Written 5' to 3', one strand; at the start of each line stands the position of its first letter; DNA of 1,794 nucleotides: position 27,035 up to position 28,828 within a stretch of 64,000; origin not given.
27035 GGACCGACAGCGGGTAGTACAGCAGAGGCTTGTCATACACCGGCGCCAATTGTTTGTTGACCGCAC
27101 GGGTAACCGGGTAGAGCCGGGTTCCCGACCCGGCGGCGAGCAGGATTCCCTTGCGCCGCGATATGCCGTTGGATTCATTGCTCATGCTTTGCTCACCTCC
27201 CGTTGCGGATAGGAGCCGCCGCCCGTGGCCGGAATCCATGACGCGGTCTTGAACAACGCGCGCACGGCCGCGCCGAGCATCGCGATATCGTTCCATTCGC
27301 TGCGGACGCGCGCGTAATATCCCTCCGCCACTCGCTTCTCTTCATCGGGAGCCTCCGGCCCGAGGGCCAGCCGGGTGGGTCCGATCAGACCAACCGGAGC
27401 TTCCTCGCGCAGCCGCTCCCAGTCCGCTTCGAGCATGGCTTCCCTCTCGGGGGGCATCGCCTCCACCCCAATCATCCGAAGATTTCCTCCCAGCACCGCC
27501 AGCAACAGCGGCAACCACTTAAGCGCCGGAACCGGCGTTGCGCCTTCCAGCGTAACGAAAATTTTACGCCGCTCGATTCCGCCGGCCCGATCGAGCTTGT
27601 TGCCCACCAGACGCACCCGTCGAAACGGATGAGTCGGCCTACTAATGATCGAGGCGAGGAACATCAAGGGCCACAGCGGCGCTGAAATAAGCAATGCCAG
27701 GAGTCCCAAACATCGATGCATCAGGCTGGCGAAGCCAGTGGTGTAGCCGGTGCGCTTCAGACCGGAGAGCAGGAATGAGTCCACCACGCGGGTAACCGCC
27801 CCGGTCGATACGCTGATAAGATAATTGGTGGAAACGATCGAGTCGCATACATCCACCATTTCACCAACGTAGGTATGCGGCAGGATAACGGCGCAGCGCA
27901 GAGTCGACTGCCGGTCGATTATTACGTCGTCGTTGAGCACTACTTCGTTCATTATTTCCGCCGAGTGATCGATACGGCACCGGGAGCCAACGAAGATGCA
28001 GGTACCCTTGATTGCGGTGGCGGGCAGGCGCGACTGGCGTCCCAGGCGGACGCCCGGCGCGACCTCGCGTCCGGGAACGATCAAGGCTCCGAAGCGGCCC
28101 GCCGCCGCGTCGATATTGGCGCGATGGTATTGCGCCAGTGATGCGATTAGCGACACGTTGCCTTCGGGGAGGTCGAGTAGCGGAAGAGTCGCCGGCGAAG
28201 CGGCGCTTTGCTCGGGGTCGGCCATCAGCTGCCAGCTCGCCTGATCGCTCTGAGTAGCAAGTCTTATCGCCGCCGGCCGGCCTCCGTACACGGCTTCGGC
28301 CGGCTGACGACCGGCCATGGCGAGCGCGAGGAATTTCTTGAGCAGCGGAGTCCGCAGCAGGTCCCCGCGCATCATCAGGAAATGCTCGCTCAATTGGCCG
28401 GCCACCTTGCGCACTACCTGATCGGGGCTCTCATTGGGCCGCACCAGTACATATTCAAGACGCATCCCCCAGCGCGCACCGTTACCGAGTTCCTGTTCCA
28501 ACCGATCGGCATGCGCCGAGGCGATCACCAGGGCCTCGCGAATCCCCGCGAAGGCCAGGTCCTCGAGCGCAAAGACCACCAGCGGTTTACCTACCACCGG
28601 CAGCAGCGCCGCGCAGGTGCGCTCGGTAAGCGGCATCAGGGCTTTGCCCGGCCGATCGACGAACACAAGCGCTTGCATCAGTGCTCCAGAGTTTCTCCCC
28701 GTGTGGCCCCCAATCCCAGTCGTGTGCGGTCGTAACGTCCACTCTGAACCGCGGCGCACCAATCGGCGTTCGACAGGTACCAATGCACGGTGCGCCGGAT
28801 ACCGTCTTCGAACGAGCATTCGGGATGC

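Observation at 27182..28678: Doubly degenerate nucleotidyltransferase-LbH-PGT-like fusion wedged between rfbB and rfbA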

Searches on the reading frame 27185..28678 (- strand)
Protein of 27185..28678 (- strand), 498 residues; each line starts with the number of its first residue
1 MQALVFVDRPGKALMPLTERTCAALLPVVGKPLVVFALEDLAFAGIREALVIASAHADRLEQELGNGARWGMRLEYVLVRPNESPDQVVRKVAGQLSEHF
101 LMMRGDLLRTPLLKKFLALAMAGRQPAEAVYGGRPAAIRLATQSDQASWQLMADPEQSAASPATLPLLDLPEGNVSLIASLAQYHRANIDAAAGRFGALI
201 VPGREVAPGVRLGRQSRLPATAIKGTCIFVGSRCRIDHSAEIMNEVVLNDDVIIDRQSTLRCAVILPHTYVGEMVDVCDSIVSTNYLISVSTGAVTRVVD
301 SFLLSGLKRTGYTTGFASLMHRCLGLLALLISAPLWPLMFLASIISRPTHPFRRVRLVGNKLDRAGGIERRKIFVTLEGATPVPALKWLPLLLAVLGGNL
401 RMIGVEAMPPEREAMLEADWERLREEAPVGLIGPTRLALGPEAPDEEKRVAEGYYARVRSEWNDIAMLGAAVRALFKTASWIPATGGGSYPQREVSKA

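Call 3: search_protein_families(library=pfam, proteins=[window:27185-28678:-], max_evalue=1)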
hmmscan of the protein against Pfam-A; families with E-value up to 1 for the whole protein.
window:27185-28678:- (498 aa): 6 families
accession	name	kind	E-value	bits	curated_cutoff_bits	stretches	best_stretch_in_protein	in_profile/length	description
PF00483.29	NTP_transferase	-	5.2e-09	36.5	21.2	1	11-131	10-135/245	Nucleotidyl transferase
PF25087.1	GMPPB_C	-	1.9e-06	28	39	1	214-276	44-105/110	GMPPB C-terminal domain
PF25084.1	LbH_EIF2B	-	0.00021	21.7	54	1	219-289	13-82/105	EIF2B subunit epsilon LbH domain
PF02397.22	Bac_transf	-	0.0047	16.9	27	1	389-476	91-178/179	Bacterial sugar transferase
PF00132.30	Hexapep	-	0.008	16.3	27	1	230-260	4-34/36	Bacterial transferase hexapeptide (six repeats)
PF24894.1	Hexapep_GlmU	-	0.016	15.8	23.3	1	242-288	31-77/104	GlmU-like, C-terminal hexapeptide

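Call 4: search_protein_families(library=ncbifam, proteins=[window:27185-28678:-], max_evalue=1)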
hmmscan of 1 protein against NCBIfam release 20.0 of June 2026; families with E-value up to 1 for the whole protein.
window:27185-28678:- (498 aa): 25 families
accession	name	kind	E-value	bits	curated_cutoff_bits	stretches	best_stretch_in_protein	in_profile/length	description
TIGR03992.1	Arch_glmU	subfamily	4.7e-18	65.3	292.1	2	1-115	1-116/393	bifunctional sugar-1-phosphate nucleotidylyltransferase/acetyltransferase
NF052502.1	man1P_GTase_Rv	exception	7.5e-16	57.9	440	2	2-117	2-118/352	mannose-1-phosphate guanylyltransferase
TIGR01208.1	rmlA_long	equivalog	8.1e-15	54.6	320.25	2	3-117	2-118/353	glucose-1-phosphate thymidylyltransferase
NF045761.1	NAMPUrTaseMurU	equivalog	3.6e-13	49.9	250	1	1-108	1-109/226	N-acetylmuramate alpha-1-phosphate uridylyltransferase MurU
TIGR01207.1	rmlA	equivalog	2.9e-11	43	360.65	1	9-87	8-84/286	glucose-1-phosphate thymidylyltransferase RfbA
NF012024.0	PRK15480.1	equivalog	8.5e-11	41.5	588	1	8-88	11-89/292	glucose-1-phosphate thymidylyltransferase RfbA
NF041313.1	UDPGP_AglF_Halo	equivalog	1.4e-07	31.2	400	1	1-109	1-108/234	UTP--glucose-1-phosphate uridylyltransferase AglF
TIGR02092.1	glgD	equivalog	3.8e-06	26.2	236.6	1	2-73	4-77/370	glucose-1-phosphate adenylyltransferase subunit GlgD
NF041173.1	Sug_nt_acttase_Thmprot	equivalog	6.6e-06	25.3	600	2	1-109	1-108/405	bifunctional sugar-1-phosphate nucleotidylyltransferase/acetyltransferase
TIGR02091.1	glgC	equivalog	2.3e-05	23.6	424.9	2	230-289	300-357/364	glucose-1-phosphate adenylyltransferase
NF010935.0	PRK14355.1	equivalog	2.4e-05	23.2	718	1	181-277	238-335/459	bifunctional UDP-N-acetylglucosamine diphosphorylase/glucosamine-1-phosphate N-acetyltransferase GlmU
NF003670.0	PRK05293.1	equivalog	0.00016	20.7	470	1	243-290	307-354/382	glucose-1-phosphate adenylyltransferase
NF045697.1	MurNAcPUrMurU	equivalog_domain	0.00019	20.9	370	1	11-66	8-63/229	N-acetylmuramate alpha-1-phosphate uridylyltransferase MurU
TIGR01099.1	galU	equivalog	0.00032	20.4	326.8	1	9-62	10-63/261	UTP--glucose-1-phosphate uridylyltransferase GalU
NF002023.0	PRK00844.1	subfamily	0.00077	18.4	458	1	232-288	321-375/408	glucose-1-phosphate adenylyltransferase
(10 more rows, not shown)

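Call 5: find_homologous_proteins(query=window:27185-28678:-, max_evalue=0.001)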
Query window:27185-28678:- (498 aa): 56 proteins with E <= 0.001 among 8000 candidates.
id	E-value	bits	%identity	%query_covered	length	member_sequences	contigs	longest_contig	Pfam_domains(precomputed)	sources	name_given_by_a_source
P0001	0.0e+0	1098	100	100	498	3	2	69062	PF00483.30,PF25087.2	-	-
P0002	2.4e-244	830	76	100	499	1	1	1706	PF00483.30,PF25087.2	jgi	jgi:mannose-1-phosphate guanylyltransferase / phosphomannomutase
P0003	2.5e-232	790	72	100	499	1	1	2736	PF00483.30,PF25087.2,PF25084.2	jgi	jgi:mannose-1-phosphate guanylyltransferase/phosphomannomutase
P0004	4.7e-232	789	71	100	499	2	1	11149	PF00483.30,PF25087.2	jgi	jgi:mannose-1-phosphate guanylyltransferase / phosphomannomutase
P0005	5.8e-230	782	70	100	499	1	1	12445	PF00483.30,PF25087.2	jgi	jgi:mannose-1-phosphate guanylyltransferase/phosphomannomutase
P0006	1.9e-225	767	69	100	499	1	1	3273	PF00483.30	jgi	jgi:mannose-1-phosphate guanylyltransferase / phosphomannomutase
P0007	5.4e-224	762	71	100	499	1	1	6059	PF00483.30,PF25087.2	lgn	-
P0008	1.6e-209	715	65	100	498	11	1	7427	PF00483.30,PF25087.2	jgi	jgi:mannose-1-phosphate guanylyltransferase / phosphomannomutase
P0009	1.3e-206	705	66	98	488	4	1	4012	PF00483.30,PF25087.2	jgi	jgi:mannose-1-phosphate guanylyltransferase / phosphomannomutase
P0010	3.6e-206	704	65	97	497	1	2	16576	PF00483.30,PF25087.2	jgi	jgi:NDP-sugar pyrophosphorylase family protein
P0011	5.1e-152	525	50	97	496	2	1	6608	PF00483.30,PF25087.2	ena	-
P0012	2.1e-135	470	49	97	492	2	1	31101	PF00483.30,PF25087.2,PF02397.23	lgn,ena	-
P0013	3.1e-133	463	50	97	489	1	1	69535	PF00483.30,PF12804.14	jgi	-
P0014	3.8e-131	456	48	97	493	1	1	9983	PF00483.30,PF25087.2,PF25084.2,PF02397.23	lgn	-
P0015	5.6e-131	456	48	97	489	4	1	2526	PF00483.30,PF25087.2,PF02397.23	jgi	-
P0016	2.5e-130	454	48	97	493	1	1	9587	PF00483.30,PF25087.2,PF02397.23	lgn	-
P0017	3.8e-130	453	48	97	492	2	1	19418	PF00483.30,PF02397.23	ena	-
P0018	1.7e-128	448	47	97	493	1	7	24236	PF00483.30,PF25087.2,PF02397.23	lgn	-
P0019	2.3e-128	447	46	99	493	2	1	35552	PF25087.2,PF02397.23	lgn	-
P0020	2.4e-128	447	48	97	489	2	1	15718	PF00483.30,PF25087.2,PF02397.23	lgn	-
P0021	8.8e-122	425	46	99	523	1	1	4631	PF00483.30,PF00132.31,PF25087.2,PF12804.14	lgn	-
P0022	2.2e-118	414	43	95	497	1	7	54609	PF25087.2,PF25084.2,PF02397.23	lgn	-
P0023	8.9e-118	412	45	96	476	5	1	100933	PF25087.2,PF02397.23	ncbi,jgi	jgi:mannose-1-phosphate guanylyltransferase / phosphomannomutase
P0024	1.2e-117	412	46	97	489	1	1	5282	PF00483.30,PF25087.2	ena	-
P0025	1.4e-117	412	44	98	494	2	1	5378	PF00483.30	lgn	-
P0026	1.0e-116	409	46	97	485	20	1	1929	PF00483.30,PF25087.2,PF02397.23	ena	-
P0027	1.2e-116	408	44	97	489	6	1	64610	PF00483.30,PF25087.2,PF02397.23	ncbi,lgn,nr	ncbi:MAG: NDP-sugar synthase [Candidatus Contendobacter sp.]|nr:NDP-sugar synthase [Candidatus Conte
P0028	1.4e-116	408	44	97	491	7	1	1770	PF00483.30,PF02397.23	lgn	-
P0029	2.3e-115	404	45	97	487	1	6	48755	PF00483.30,PF02397.23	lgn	-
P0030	2.7e-115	404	44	97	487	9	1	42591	PF00483.30,PF25087.2,PF02397.23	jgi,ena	-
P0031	3.6e-114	400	44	93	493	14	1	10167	PF25087.2,PF02397.23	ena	-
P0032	2.5e-113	398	43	97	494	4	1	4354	PF00483.30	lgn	-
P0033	8.0e-113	396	44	97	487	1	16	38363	PF00483.30,PF02397.23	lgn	-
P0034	1.9e-112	395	43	97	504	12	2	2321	PF00483.30,PF02397.23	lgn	-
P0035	2.0e-112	395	44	97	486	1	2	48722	PF00483.30,PF25087.2,PF02397.23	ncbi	ncbi:MAG: NDP-sugar synthase [Candidatus Competibacteraceae bacterium]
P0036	2.2e-112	394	44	97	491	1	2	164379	PF00483.30,PF25087.2,PF02397.23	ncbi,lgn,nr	ncbi:MAG: NDP-sugar synthase [Candidatus Contendobacter sp.]|nr:NDP-sugar synthase [Candidatus Conte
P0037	3.5e-112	394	44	97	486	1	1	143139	PF00483.30,PF02397.23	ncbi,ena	-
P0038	2.3e-109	384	44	96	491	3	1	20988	PF00483.30,PF25087.2,PF02397.23,PF12804.14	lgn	-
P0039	3.2e-109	384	43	97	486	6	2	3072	PF00483.30,PF02397.23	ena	-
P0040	1.4e-108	382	43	97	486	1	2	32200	PF00483.30,PF25087.2,PF02397.23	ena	-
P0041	2.3e-108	381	43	97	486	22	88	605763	PF00483.30,PF25087.2,PF02397.23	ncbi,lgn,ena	ncbi:MAG: NDP-sugar synthase [Candidatus Competibacter sp.]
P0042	2.3e-108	381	42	96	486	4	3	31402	PF00483.30,PF00132.31,PF25087.2,PF25084.2,PF02397.23,PF24894.2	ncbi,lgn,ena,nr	ncbi:MAG TPA: NDP-sugar synthase [Candidatus Binataceae bacterium]|nr:NDP-sugar synthase [Candidatus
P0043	3.5e-108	381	42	97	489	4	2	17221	PF00483.30,PF25087.2,PF02397.23,PF24894.2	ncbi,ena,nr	ncbi:MAG TPA: hypothetical protein DCS21_04145 [Gammaproteobacteria bacterium]|nr:hypothetical prote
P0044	1.5e-107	378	42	97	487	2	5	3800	PF00483.30,PF25087.2,PF02397.23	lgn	-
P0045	1.8e-107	378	42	97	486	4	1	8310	PF00483.30,PF25087.2,PF02397.23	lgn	-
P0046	4.5e-105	370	42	98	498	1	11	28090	PF00483.30,PF25087.2,PF02397.23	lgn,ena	-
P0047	4.2e-104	367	43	97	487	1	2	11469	PF00483.30,PF25087.2,PF02397.23,PF12804.14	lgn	-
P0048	7.7e-104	366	42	97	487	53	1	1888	PF00483.30,PF25087.2,PF02397.23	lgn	-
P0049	4.2e-101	357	42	97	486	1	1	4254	PF00483.30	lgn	-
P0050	1.3e-89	319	39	97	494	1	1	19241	PF00483.30,PF25087.2,PF25084.2,PF02397.23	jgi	jgi:NDP-sugar pyrophosphorylase family protein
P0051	4.7e-88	314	37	97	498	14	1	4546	PF00483.30,PF25087.2,PF25084.2,PF02397.23,PF24894.2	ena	-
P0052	7.2e-87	310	38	99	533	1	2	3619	PF00483.30,PF25087.2,PF02397.23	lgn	-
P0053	2.2e-83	299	36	97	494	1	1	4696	PF00483.30,PF25087.2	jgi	jgi:mannose-1-phosphate guanylyltransferase/phosphomannomutase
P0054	2.1e-77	279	45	62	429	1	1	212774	PF25087.2,PF25084.2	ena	-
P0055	6.3e-74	268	44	62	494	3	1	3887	PF00483.30,PF25087.2,PF12804.14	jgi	-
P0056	8.7e-65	237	47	56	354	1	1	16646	PF00483.30,PF00132.31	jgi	-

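Call 11: find_encoding_contigs(protein=P0041, flank=8000, max_places=3)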
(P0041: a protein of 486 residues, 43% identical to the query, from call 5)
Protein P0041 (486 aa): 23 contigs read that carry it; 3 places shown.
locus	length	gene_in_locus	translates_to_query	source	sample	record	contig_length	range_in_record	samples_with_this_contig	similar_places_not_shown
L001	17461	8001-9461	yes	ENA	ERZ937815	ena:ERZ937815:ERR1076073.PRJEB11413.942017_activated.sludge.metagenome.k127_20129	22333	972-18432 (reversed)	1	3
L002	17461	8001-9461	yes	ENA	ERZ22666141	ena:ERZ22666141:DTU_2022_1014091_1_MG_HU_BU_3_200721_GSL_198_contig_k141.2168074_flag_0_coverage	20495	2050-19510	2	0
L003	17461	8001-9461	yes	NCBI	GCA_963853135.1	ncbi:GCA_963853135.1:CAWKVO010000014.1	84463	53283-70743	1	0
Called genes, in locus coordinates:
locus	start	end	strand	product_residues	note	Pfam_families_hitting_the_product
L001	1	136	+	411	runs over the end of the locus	PF00072:Response_reg, PF07228:SpoIIE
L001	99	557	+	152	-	PF13581:HATPase_c_2, PF02518:HATPase_c (weak)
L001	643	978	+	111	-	PF01740:STAS, PF13466:STAS_2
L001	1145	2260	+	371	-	PF00072:Response_reg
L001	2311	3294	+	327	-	-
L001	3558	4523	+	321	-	PF01073:3Beta_HSD, PF01370:Epimerase, PF02719:Polysacc_synt_2, PF04321:RmlD_sub_bind, PF13460:NAD_binding_10 (weak), PF16363:GDP_Man_Dehyd, PF07993:NAD_binding_4 (weak)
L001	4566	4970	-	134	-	PF01643:Acyl-ACP_TE (weak), PF20791:Acyl-ACP_TE_C, PF13279:4HBT_2, PF03061:4HBT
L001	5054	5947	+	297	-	PF22624:AASDHPPT_N, PF01648:ACPS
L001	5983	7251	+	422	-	PF02397:Bac_transf, PF03808:Glyco_tran_WecG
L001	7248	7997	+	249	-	PF02397:Bac_transf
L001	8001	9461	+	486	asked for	PF00483:NTP_transferase, PF25087:GMPPB_C (weak), PF02397:Bac_transf (weak)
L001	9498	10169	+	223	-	PF05724:TPMT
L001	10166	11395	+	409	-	PF07690:MFS_1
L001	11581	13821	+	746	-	PF00069:Pkinase, PF07714:PK_Tyr_Ser-Thr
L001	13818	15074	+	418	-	PF00691:OmpA (weak)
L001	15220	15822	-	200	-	PF08238:Sel1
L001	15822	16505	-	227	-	PF28117:XrtH_assoc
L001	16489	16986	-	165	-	PF09721:Exosortase_EpsH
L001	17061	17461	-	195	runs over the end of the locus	-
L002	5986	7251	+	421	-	PF02397:Bac_transf, PF03808:Glyco_tran_WecG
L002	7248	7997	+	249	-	PF02397:Bac_transf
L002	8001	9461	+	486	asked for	PF00483:NTP_transferase, PF25087:GMPPB_C (weak), PF02397:Bac_transf (weak)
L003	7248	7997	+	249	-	PF02397:Bac_transf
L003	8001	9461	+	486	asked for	PF00483:NTP_transferase, PF25087:GMPPB_C (weak), PF02397:Bac_transf (weak)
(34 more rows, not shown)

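Call 12: find_encoding_contigs(protein=P0042, flank=8000, max_places=2)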
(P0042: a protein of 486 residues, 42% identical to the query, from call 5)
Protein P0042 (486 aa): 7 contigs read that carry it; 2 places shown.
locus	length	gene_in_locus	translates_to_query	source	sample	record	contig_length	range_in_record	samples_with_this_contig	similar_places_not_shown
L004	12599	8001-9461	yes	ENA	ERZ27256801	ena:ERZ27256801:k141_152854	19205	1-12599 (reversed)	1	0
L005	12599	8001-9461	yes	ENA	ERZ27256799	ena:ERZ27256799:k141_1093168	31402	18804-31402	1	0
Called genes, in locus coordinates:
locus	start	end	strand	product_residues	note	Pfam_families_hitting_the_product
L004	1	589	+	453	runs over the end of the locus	PF04932:Wzy_C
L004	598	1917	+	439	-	PF20706:GT4-conflict, PF00534:Glycos_transf_1, PF13692:Glyco_trans_1_4, PF13524:Glyco_trans_1_2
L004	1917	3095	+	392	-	PF13641:Glyco_tranf_2_3, PF00535:Glycos_transf_2, PF13632:Glyco_trans_2_3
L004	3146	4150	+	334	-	PF13641:Glyco_tranf_2_3, PF00535:Glycos_transf_2, PF10111:Glyco_tranf_2_2 (faint), PF13632:Glyco_trans_2_3 (weak)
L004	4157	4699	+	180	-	PF00132:Hexapep (weak)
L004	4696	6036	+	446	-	PF02397:Bac_transf (weak), PF03808:Glyco_tran_WecG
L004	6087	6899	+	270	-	PF02397:Bac_transf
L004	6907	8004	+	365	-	PF00106:adh_short (faint), PF01073:3Beta_HSD (weak), PF01370:Epimerase, PF02719:Polysacc_synt_2, PF04321:RmlD_sub_bind, PF07993:NAD_binding_4, PF16363:GDP_Man_Dehyd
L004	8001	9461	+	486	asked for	PF00483:NTP_transferase (weak), PF00132:Hexapep (faint), PF24894:Hexapep_GlmU (weak), PF25084:LbH_EIF2B (weak), PF25087:GMPPB_C (weak), PF02397:Bac_transf (weak)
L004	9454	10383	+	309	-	PF00483:NTP_transferase, PF12804:NTP_transf_3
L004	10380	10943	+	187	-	PF00908:dTDP_sugar_isom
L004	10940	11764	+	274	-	PF01370:Epimerase, PF02719:Polysacc_synt_2 (faint), PF04321:RmlD_sub_bind, PF16363:GDP_Man_Dehyd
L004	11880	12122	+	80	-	-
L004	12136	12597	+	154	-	?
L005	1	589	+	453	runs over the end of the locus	PF04932:Wzy_C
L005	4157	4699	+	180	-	PF00132:Hexapep (weak)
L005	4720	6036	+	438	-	PF02397:Bac_transf (weak), PF03808:Glyco_tran_WecG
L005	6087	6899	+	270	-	PF02397:Bac_transf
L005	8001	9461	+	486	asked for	PF00483:NTP_transferase (weak), PF00132:Hexapep (faint), PF24894:Hexapep_GlmU (weak), PF25084:LbH_EIF2B (weak), PF25087:GMPPB_C (weak), PF02397:Bac_transf (weak)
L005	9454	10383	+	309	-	PF00483:NTP_transferase, PF12804:NTP_transf_3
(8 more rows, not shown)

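Call 13: find_encoding_contigs(protein=P0023, flank=8000, max_places=2)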
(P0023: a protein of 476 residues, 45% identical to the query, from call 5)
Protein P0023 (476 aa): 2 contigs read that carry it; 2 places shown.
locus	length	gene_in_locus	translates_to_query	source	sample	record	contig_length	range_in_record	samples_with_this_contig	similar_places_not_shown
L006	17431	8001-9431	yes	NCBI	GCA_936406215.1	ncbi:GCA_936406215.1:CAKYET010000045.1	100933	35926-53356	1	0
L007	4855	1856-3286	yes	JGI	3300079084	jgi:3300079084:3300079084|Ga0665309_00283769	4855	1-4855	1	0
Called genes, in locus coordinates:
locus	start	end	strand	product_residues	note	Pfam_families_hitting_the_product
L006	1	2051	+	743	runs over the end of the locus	-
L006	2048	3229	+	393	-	PF13641:Glyco_tranf_2_3, PF00535:Glycos_transf_2, PF13632:Glyco_trans_2_3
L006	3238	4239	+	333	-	PF13641:Glyco_tranf_2_3, PF00535:Glycos_transf_2, PF10111:Glyco_tranf_2_2 (faint), PF13632:Glyco_trans_2_3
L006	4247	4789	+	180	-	PF00132:Hexapep (weak)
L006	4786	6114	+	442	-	PF02397:Bac_transf (faint), PF03808:Glyco_tran_WecG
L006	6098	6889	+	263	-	PF02397:Bac_transf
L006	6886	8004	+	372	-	PF00106:adh_short (faint), PF01073:3Beta_HSD, PF01370:Epimerase, PF02719:Polysacc_synt_2, PF04321:RmlD_sub_bind, PF16363:GDP_Man_Dehyd, PF07993:NAD_binding_4 (weak)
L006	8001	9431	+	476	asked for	PF25087:GMPPB_C (weak), PF02397:Bac_transf (faint)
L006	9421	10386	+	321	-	PF00483:NTP_transferase, PF12804:NTP_transf_3 (weak)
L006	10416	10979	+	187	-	PF00908:dTDP_sugar_isom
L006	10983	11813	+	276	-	PF01370:Epimerase, PF04321:RmlD_sub_bind, PF02719:Polysacc_synt_2 (weak), PF16363:GDP_Man_Dehyd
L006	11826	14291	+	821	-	PF13620:CarboxypepD_reg, PF13715:CarbopepD_reg_2 (weak), PF17210:SdrD_B (weak), PF07715:Plug (weak), PF00593:TonB_dep_Rec_b-barrel, PF25183:OMP_b-brl_4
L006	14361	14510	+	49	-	-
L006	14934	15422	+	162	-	PF12706:Lactamase_B_2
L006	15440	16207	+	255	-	PF03070:TENA_THI-4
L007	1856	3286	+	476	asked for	PF25087:GMPPB_C (weak), PF02397:Bac_transf (faint)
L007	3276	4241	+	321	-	PF00483:NTP_transferase, PF12804:NTP_transf_3 (weak)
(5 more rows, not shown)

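Call 15: find_encoding_contigs(protein=P0050, flank=8000, max_places=1)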
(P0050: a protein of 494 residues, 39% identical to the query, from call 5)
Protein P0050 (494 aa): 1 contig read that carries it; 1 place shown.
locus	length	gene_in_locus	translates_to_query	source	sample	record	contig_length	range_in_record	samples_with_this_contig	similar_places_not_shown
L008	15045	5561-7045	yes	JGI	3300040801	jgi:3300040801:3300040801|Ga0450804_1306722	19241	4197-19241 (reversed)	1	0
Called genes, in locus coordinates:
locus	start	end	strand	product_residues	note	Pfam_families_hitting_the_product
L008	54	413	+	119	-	PF22296:bAvd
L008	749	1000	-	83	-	-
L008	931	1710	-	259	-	-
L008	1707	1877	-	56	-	-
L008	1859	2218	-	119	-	-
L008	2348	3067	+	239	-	PF02586:SRAP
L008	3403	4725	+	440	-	PF02397:Bac_transf, PF03808:Glyco_tran_WecG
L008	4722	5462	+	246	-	PF02397:Bac_transf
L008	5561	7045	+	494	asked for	PF00483:NTP_transferase (weak), PF25084:LbH_EIF2B (weak), PF25087:GMPPB_C, PF02397:Bac_transf (weak)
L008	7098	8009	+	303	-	PF00535:Glycos_transf_2, PF13641:Glyco_tranf_2_3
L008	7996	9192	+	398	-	-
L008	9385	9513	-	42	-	-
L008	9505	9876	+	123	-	-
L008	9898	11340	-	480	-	PF01073:3Beta_HSD (weak), PF01370:Epimerase (weak), PF13460:NAD_binding_10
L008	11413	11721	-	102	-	PF07130:YebG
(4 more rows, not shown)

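Call 16: find_encoding_contigs(protein=P0013, flank=8000, max_places=1)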
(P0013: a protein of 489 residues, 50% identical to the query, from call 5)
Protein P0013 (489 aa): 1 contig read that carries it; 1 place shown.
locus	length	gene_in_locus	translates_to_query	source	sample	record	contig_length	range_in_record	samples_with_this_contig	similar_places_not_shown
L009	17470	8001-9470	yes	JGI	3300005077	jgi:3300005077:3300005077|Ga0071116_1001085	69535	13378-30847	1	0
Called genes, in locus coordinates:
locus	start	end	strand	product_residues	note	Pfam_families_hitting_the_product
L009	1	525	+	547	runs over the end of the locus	-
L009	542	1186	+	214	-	PF00132:Hexapep, PF14602:Hexapep_2 (weak)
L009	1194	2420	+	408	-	PF13439:Glyco_transf_4 (faint), PF20706:GT4-conflict, PF00534:Glycos_transf_1, PF13692:Glyco_trans_1_4, PF13524:Glyco_trans_1_2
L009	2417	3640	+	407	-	PF13641:Glyco_tranf_2_3, PF00535:Glycos_transf_2, PF13632:Glyco_trans_2_3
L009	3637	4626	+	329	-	PF00535:Glycos_transf_2, PF13641:Glyco_tranf_2_3, PF13632:Glyco_trans_2_3 (weak)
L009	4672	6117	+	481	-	PF02397:Bac_transf, PF03808:Glyco_tran_WecG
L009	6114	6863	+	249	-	PF02397:Bac_transf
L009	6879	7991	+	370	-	PF00106:adh_short (faint), PF01073:3Beta_HSD, PF01370:Epimerase, PF02719:Polysacc_synt_2, PF04321:RmlD_sub_bind, PF07993:NAD_binding_4 (faint), PF16363:GDP_Man_Dehyd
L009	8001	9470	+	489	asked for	PF00483:NTP_transferase, PF12804:NTP_transf_3 (weak)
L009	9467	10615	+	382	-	PF02811:PHP (weak), PF13263:PHP_C, PF01740:STAS, PF13466:STAS_2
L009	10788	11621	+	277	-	PF01370:Epimerase, PF04321:RmlD_sub_bind, PF16363:GDP_Man_Dehyd, PF02719:Polysacc_synt_2 (weak)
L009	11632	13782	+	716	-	PF02922:CBM_48, PF00128:Alpha-amylase, PF21156:ISOA1-3_C, PF21331:Isoamylase_C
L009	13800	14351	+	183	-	PF07700:HNOB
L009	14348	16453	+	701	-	PF00512:HisKA, PF02518:HATPase_c, PF00072:Response_reg, PF01627:Hpt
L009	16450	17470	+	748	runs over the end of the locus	PF00512:HisKA, PF02518:HATPase_c, PF00072:Response_reg, PF24896:Receiver_CRE1 (faint), PF00072:Response_reg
